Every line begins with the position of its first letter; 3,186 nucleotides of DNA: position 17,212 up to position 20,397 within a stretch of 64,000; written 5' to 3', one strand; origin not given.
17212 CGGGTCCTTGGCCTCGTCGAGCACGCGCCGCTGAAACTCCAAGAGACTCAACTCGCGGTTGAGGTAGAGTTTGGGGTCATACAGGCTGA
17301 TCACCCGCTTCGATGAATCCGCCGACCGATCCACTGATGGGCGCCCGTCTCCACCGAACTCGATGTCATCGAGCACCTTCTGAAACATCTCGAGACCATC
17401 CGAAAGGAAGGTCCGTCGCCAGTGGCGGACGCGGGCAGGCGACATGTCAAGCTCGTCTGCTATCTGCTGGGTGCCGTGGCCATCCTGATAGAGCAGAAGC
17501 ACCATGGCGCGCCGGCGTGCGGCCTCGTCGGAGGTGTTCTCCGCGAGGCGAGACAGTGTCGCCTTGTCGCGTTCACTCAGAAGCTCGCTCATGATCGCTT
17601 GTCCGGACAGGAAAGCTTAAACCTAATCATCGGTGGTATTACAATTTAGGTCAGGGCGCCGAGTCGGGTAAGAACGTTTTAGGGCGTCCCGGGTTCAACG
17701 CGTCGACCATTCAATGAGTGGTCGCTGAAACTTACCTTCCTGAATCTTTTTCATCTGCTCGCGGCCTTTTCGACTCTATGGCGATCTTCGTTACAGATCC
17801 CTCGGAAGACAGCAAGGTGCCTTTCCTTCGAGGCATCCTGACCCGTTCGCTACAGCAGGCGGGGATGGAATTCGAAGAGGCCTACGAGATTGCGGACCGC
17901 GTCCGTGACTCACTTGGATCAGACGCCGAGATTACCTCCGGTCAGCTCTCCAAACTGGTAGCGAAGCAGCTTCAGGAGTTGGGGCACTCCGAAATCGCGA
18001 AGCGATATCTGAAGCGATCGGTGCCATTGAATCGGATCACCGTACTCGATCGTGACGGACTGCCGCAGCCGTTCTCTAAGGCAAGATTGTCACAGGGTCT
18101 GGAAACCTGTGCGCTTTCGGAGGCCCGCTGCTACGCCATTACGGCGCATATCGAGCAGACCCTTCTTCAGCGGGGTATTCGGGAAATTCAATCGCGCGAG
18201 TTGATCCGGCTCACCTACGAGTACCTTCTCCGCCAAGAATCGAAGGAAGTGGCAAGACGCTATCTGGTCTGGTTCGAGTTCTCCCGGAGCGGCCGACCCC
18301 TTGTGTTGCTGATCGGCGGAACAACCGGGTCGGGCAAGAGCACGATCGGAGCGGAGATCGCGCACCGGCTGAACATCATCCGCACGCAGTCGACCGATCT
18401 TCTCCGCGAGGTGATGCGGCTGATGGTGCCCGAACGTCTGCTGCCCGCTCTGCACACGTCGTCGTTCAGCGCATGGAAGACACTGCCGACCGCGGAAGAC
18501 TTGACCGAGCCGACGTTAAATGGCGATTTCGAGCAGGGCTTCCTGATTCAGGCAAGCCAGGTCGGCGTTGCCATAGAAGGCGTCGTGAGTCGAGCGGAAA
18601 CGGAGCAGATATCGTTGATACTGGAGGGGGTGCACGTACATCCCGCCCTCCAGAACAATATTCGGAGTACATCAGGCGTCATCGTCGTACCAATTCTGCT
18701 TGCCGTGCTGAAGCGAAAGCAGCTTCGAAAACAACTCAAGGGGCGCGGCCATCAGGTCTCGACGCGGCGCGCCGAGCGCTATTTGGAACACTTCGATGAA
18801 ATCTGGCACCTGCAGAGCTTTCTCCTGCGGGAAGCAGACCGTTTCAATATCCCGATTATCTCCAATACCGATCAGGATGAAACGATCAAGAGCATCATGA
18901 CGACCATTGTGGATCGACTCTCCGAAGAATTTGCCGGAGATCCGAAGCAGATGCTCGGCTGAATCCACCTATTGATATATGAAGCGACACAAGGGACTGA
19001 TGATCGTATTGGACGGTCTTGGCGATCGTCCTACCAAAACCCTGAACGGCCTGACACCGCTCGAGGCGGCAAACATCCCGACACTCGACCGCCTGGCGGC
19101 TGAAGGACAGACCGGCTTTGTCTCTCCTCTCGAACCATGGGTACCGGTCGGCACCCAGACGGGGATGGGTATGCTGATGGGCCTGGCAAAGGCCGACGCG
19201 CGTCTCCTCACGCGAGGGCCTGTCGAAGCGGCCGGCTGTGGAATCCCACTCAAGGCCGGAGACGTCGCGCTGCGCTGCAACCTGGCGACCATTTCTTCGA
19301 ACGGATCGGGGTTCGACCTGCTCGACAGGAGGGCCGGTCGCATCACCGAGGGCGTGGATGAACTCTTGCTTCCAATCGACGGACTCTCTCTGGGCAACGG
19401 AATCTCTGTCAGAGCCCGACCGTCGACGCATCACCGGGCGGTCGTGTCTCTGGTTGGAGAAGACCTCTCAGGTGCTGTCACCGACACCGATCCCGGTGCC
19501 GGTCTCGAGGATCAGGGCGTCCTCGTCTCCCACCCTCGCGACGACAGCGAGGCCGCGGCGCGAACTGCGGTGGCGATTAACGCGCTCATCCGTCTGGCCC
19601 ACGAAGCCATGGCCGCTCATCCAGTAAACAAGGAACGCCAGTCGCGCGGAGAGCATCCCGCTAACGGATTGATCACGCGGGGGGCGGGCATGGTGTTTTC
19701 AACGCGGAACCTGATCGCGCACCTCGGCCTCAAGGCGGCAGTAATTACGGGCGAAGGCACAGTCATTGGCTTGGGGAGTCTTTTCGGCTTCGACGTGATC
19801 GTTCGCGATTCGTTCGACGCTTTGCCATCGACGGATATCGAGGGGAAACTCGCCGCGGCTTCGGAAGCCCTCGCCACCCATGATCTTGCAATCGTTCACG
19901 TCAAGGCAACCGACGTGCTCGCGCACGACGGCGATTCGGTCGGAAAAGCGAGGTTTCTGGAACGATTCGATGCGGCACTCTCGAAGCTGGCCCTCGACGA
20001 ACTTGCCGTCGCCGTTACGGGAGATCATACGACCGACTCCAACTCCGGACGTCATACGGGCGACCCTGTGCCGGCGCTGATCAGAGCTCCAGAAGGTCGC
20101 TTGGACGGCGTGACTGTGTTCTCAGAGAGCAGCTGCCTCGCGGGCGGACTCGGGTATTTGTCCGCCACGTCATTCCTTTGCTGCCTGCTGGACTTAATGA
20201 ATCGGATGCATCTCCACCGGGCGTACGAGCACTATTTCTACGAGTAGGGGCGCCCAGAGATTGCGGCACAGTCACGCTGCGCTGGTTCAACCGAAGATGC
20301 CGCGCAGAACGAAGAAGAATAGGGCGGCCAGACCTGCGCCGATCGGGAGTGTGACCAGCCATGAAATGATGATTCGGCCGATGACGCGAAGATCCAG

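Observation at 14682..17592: PPK1 carries an N-terminal HTH module, and a stand-alone paralog of that module with a polybasic tail lies immediately downstream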

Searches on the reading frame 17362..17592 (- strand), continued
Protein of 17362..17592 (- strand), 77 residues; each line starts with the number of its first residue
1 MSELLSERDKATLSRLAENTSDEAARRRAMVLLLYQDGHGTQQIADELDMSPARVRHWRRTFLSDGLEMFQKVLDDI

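Call 53: fold_search(model_id=the predicted structure, library=pdb)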
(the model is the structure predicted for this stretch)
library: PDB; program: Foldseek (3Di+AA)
matches with E <= 10: 311; with E <= 0.001: 0
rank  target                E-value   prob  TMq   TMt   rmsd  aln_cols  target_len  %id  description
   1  3pvp_B                5.6e-01  0.75  0.50  0.42   5.4        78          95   17  Structure of Mycobacterium tuberculosis DnaA-DBD in complex with box2 DNA (released 2011-05-25)
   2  3hug_G                5.9e-01  0.84  0.49  0.51   4.4        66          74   18  Crystal structure of Mycobacterium tuberculosis anti-sigma factor RslA in complex with -35 promoter binding domain of  (released 2010-03-02)
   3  3hug_C                7.0e-01  0.63  0.44  0.44   4.7        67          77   21  Crystal structure of Mycobacterium tuberculosis anti-sigma factor RslA in complex with -35 promoter binding domain of  (released 2010-03-02)
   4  3hug_E                7.9e-01  0.57  0.43  0.45   4.7        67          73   21  Crystal structure of Mycobacterium tuberculosis anti-sigma factor RslA in complex with -35 promoter binding domain of  (released 2010-03-02)
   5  4ldz_B                8.3e-01  0.80  0.49  0.21   6.9        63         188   30  Crystal structure of the full-length response regulator DesR in the active state (released 2014-07-16)
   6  7bhy_C                8.8e-01  0.72  0.41  0.55   7.4        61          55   24  DNA-binding domain of DeoR in complex with the DNA operator (released 2021-11-10)
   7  1s7o_B                8.8e-01  0.63  0.45  0.36   4.5        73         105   22  Crystal structure of putative DNA binding protein SP_1288 from Streptococcus pygenes (released 2004-06-29)
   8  2x48_A                9.9e-01  0.99  0.49  0.69   0.9        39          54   26  ORF 55 from Sulfolobus islandicus rudivirus 1 (released 2010-07-21)
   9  3pvp_A                9.9e-01  0.60  0.50  0.42   5.4        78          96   17  Structure of Mycobacterium tuberculosis DnaA-DBD in complex with box2 DNA (released 2011-05-25)
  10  3hug_A                1.1e+00  0.54  0.45  0.44   4.6        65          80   20  Crystal structure of Mycobacterium tuberculosis anti-sigma factor RslA in complex with -35 promoter binding domain of  (released 2010-03-02)
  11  1s7o_A                1.1e+00  0.51  0.42  0.34   4.6        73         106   22  Crystal structure of putative DNA binding protein SP_1288 from Streptococcus pygenes (released 2004-06-29)
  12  3hug_K                1.1e+00  0.44  0.44  0.47   5.2        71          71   20  Crystal structure of Mycobacterium tuberculosis anti-sigma factor RslA in complex with -35 promoter binding domain of  (released 2010-03-02)
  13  8jzt_A                1.2e+00  0.72  0.46  0.59   3.7        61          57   24  The sigF and anti-sigma factor complex (released 2024-10-16)
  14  1j1v_A                1.2e+00  0.57  0.50  0.43   5.7        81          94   16  Crystal structure of DnaA domainIV complexed with DnaAbox DNA (released 2003-04-22)
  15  7bhy_A                1.2e+00  0.69  0.41  0.54   5.9        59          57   20  DNA-binding domain of DeoR in complex with the DNA operator (released 2021-11-10)
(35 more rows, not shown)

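Call 54: find_homologous_proteins(query=A5, max_evalue=1e-8)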
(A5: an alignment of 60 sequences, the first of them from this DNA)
Query A5 (60 sequences) (77 aa, profile of the alignment): 6 proteins with E <= 1e-8 among 751 candidates.
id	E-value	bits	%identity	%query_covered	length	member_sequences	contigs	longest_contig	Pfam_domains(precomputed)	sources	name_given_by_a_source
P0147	1.8e-26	109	54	96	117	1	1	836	PF13384.13,PF13551.13,PF01527.27,PF13518.13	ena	-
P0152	3.9e-23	98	100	99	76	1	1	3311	PF13384.13,PF13551.13,PF13518.13,PF08281.19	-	-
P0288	1.0e-22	97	33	91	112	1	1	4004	PF13384.13,PF13551.13,PF13518.13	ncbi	-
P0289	4.8e-22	95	31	91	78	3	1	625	PF13384.13,PF13551.13,PF13518.13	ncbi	-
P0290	2.0e-21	93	31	91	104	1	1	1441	PF13384.13,PF13551.13,PF01527.27,PF13518.13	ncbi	-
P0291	5.9e-17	79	35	81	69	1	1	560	PF13384.13,PF13551.13,PF13518.13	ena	-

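Call 65: search_protein_families(library=pfam, proteins=[L011:4640-5473:-, L011:7264-8709:-], max_evalue=0.00001)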
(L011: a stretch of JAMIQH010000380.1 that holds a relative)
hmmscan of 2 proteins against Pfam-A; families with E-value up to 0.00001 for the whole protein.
L011:4640-5473:- (277 aa): 0 families

L011:7264-8709:- (481 aa): 0 families

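Call 91: find_encoding_contigs(protein=P0180, flank=5000, max_places=1)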
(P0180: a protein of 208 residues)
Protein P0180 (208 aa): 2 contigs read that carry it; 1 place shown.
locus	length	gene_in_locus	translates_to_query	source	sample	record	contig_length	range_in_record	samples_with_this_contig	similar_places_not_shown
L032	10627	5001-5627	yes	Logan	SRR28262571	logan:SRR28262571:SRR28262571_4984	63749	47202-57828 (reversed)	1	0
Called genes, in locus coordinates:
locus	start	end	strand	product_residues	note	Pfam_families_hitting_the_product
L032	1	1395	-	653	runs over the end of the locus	PF18764:nos_propeller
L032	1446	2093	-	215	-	PF00034:Cytochrom_C, PF13442:Cytochrome_CBB3 (weak)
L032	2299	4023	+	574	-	PF02690:Na_Pi_cotrans, PF01895:PhoU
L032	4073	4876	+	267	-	PF03976:PPK2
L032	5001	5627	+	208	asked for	PF01527:HTH_Tnp_1 (faint), PF13384:HTH_23, PF13518:HTH_28 (weak), PF13551:HTH_29 (weak)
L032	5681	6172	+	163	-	PF00571:CBS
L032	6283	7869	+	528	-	PF24923:ATP-grasp_IQCH, PF18105:PGM1_C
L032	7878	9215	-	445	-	PF00557:Peptidase_M24 (weak)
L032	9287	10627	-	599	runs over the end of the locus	PF00691:OmpA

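Call 92: find_encoding_contigs(protein=P0182, flank=5000, max_places=1)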
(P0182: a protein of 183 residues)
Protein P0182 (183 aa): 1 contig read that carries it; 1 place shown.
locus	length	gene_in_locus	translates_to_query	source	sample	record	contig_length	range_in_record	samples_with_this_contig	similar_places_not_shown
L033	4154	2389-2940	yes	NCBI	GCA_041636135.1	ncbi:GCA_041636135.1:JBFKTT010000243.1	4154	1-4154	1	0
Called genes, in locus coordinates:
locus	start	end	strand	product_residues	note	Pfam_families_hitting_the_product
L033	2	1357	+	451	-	?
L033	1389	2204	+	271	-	PF03976:PPK2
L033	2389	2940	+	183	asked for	PF13384:HTH_23, PF01527:HTH_Tnp_1 (weak), PF06056:Terminase_5 (faint), PF13518:HTH_28 (weak), PF13551:HTH_29 (weak)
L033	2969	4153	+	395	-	?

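Call 93: list_cluster_members(proteins=[P0188, P0163, P0158, P0169, P0175, P0249, P0251, P0235, P0174, P0209])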
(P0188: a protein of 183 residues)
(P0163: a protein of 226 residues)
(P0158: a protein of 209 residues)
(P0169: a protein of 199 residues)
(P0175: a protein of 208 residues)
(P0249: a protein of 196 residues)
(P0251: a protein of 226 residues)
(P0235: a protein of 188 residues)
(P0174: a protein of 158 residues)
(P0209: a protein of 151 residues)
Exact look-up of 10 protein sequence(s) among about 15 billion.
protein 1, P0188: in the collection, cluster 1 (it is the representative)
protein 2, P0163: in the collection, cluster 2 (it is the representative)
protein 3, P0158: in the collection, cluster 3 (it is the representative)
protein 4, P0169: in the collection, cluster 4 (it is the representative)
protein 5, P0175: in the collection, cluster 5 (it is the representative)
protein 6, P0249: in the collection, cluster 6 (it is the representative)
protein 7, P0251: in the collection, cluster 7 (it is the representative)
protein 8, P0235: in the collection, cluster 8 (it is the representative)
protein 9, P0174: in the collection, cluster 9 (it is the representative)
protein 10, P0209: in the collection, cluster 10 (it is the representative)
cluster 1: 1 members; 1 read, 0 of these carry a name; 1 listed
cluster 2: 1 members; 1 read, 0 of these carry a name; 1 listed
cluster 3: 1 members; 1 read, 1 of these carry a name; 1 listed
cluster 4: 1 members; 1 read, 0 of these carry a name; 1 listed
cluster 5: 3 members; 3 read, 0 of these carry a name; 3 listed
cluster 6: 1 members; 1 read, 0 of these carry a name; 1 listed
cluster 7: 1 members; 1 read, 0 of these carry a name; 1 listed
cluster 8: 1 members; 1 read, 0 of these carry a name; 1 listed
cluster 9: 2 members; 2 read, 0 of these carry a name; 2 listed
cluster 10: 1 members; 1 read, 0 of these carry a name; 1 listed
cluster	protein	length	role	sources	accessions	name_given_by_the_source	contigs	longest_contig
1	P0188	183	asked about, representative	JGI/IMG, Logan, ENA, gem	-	-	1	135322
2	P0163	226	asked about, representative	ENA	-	-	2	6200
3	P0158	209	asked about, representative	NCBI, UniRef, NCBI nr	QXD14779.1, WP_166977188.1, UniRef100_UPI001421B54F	helix-turn-helix domain-containing protein [Rhodocaloribacter litoris] | helix-turn-helix domain-containing protein n=1 Tax=Rhodocaloribacter litoris ...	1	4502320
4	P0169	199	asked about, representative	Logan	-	-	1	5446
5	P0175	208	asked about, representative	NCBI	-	-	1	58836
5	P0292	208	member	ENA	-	-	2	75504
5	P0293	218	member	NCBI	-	-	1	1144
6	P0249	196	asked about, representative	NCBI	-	-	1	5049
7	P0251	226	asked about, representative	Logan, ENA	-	-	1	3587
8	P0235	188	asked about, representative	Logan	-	-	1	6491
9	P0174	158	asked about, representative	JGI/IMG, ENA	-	-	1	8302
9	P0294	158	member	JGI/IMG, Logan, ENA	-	-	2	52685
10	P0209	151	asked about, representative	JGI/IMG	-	-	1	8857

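Call 94: find_encoding_contigs(protein=P0158, flank=7000, max_places=1)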
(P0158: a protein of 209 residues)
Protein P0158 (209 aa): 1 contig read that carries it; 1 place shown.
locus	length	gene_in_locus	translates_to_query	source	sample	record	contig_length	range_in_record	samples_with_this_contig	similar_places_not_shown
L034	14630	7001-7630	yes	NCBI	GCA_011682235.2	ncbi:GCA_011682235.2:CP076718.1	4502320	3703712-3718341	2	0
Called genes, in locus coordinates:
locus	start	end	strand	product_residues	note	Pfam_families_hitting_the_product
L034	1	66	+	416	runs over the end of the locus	PF13238:AAA_18 (faint), PF03477:ATP-cone (weak)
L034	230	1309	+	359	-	PF12849:PBP_like_2, PF03466:LysR_substrate (faint), PF01547:SBP_bac_1 (weak), PF12727:PBP_like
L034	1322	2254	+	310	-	PF00528:BPD_transp_1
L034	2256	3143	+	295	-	PF00528:BPD_transp_1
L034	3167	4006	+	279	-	PF00005:ABC_tran, PF02463:SMC_N (faint), PF13304:AAA_21 (faint)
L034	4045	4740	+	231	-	PF01895:PhoU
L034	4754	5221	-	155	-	PF01928:CYTH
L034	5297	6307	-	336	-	-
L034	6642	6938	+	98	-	PF03083:MtN3_slv, PF04193:PQ-loop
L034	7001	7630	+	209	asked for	PF01527:HTH_Tnp_1 (faint), PF13384:HTH_23, PF13518:HTH_28 (weak)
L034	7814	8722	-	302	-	PF14238:DUF4340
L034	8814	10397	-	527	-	PF23357:DUF7088, PF09822:ABC_transp_aux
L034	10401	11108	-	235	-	PF01061:ABC2_membrane (weak), PF12679:ABC2_membrane_2, PF12730:ABC2_membrane_4 (weak), PF13346:ABC2_membrane_5 (faint), PF12698:ABC2_membrane_3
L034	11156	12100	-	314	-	PF00005:ABC_tran, PF13304:AAA_21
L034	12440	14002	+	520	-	PF00171:Aldedh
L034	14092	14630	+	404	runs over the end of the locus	PF00155:Aminotran_1_2, PF01212:Beta_elim_lyase (faint), PF00266:Aminotran_5 (weak), PF01041:DegT_DnrJ_EryC1 (weak)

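Call 95: find_encoding_contigs(protein=P0188, flank=6000, max_places=1)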
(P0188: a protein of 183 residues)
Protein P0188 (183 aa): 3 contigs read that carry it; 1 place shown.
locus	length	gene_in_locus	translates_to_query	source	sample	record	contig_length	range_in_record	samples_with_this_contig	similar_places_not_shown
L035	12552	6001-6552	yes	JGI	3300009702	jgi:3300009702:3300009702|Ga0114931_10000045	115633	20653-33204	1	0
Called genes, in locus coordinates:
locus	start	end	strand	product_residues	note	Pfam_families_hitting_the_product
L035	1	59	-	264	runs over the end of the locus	PF00005:ABC_tran, PF02463:SMC_N (faint), PF13304:AAA_21 (faint)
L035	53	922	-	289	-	PF00528:BPD_transp_1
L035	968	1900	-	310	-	PF00528:BPD_transp_1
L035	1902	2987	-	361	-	PF01895:PhoU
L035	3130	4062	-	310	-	PF12849:PBP_like_2, PF13531:SBP_bac_11 (faint), PF12727:PBP_like (weak)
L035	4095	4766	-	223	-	PF01895:PhoU (weak)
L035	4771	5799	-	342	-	-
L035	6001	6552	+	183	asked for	PF13384:HTH_23, PF13518:HTH_28 (weak)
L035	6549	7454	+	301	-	PF03976:PPK2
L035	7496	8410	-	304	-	PF14238:DUF4340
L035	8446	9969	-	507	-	PF23357:DUF7088, PF09822:ABC_transp_aux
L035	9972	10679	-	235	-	PF01061:ABC2_membrane, PF12679:ABC2_membrane_2, PF12730:ABC2_membrane_4 (weak), PF12698:ABC2_membrane_3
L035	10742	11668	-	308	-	PF00005:ABC_tran, PF13304:AAA_21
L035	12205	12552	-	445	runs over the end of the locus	-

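Call 96: find_encoding_contigs(protein=P0294, flank=6000, max_places=1)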
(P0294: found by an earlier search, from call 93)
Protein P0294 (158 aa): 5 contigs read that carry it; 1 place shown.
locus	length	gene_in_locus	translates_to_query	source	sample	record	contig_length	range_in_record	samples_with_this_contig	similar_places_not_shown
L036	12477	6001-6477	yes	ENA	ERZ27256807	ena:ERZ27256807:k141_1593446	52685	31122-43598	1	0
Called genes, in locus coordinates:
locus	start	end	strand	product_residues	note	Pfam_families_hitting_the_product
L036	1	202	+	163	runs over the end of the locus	-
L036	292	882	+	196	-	PF14321:DUF4382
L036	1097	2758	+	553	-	PF12800:Fer4_4 (faint), PF13247:Fer4_11, PF12838:Fer4_7 (weak), PF00037:Fer4, PF12797:Fer4_2 (weak), PF12837:Fer4_6 (weak), PF13237:Fer4_10 (weak), PF03916:NrfD, +1 more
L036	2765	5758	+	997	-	PF04879:Molybdop_Fe4S4, PF00384:Molybdopterin, PF01568:Molydop_binding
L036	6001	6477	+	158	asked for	PF06056:Terminase_5 (weak), PF13384:HTH_23, PF13518:HTH_28 (weak)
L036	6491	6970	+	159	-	PF00571:CBS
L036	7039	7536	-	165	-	-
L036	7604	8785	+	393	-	PF03477:ATP-cone (weak)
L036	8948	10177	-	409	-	PF02308:MgtC, PF13194:DUF4010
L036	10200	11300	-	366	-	PF02690:Na_Pi_cotrans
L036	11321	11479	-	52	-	-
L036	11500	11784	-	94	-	-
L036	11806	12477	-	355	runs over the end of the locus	PF01758:SBF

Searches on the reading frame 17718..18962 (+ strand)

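Call 33: search_protein_families(library=pfam, proteins=[window:17718-18962:+], max_evalue=0.001)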
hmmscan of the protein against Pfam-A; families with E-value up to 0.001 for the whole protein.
window:17718-18962:+ (414 aa): 3 families
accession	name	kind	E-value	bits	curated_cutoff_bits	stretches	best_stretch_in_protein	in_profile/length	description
PF03477.21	ATP-cone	-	5.9e-20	72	25.8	2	108-189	2-86/88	ATP cone domain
PF13191.12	AAA_16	-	0.00021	22.2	32.6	0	189-306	19-142/167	AAA ATPase domain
PF13238.12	AAA_18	-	0.00066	20.6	29.4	0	198-231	2-34/128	AAA domain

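Call 98: search_protein_families(library=ncbifam, proteins=[window:17718-18962:+], max_evalue=0.00001)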
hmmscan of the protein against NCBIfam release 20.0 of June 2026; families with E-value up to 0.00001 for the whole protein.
window:17718-18962:+ (414 aa): 4 families
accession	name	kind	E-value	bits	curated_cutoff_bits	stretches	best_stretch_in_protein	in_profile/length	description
NF003259.0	PRK04220.1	equivalog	4.5e-89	298.8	343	2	113-404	11-295/306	2-phosphoglycerate kinase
NF008994.0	PRK12337.1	equivalog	9.9e-82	275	603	1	29-404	94-473/492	2-phosphoglycerate kinase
NF008995.0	PRK12338.1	equivalog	3.1e-36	125.4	434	1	193-399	3-204/319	hypothetical protein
NF008996.1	PRK12339.1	equivalog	3.6e-16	59.5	250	1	196-397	2-192/193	mevalonate-3-phosphate 5-kinase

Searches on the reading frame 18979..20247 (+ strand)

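Call 33: search_protein_families(library=pfam, proteins=[window:18979-20247:+], max_evalue=0.001)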
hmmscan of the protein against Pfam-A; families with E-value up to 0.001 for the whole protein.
window:18979-20247:+ (422 aa): 2 families
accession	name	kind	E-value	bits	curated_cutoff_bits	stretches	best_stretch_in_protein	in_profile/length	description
PF10143.14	PhosphMutase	-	7.7e-30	104.4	21.5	1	40-217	1-170/170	2,3-bisphosphoglycerate-independent phosphoglycerate mutase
PF01676.23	Metalloenzyme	-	1.5e-27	97.1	24.3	1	5-398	2-244/252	Metalloenzyme superfamily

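Call 98: search_protein_families(library=ncbifam, proteins=[window:18979-20247:+], max_evalue=0.00001)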
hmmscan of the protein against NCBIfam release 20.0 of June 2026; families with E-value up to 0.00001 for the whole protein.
window:18979-20247:+ (422 aa): 6 families
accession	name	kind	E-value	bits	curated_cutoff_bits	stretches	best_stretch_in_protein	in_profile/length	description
NF003104.0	PRK04024.1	equivalog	9.2e-103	344.1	489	1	3-411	2-408/412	2,3-bisphosphoglycerate-independent phosphoglycerate mutase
TIGR00306.2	apgM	subfamily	1.4e-92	310.8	320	1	5-400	1-399/403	2,3-bisphosphoglycerate-independent phosphoglycerate mutase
NF003160.0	PRK04135.1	equivalog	2.6e-61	207.4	468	1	4-410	16-398/403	2,3-bisphosphoglycerate-independent phosphoglycerate mutase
NF038358.1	phophono_PhpG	equivalog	3.4e-59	200.6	545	1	7-403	3-415/417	CMP-5'-phosphonoformate--3-phosphoglycerate phosphonoformyl transferase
NF003242.0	PRK04200.1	equivalog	1.6e-56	191.9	426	1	5-404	2-393/395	cofactor-independent phosphoglycerate mutase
TIGR02535.1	hyp_Hser_kinase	hypoth_equivalog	1.5e-55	188.6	446.3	1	5-404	2-396/397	proposed homoserine kinase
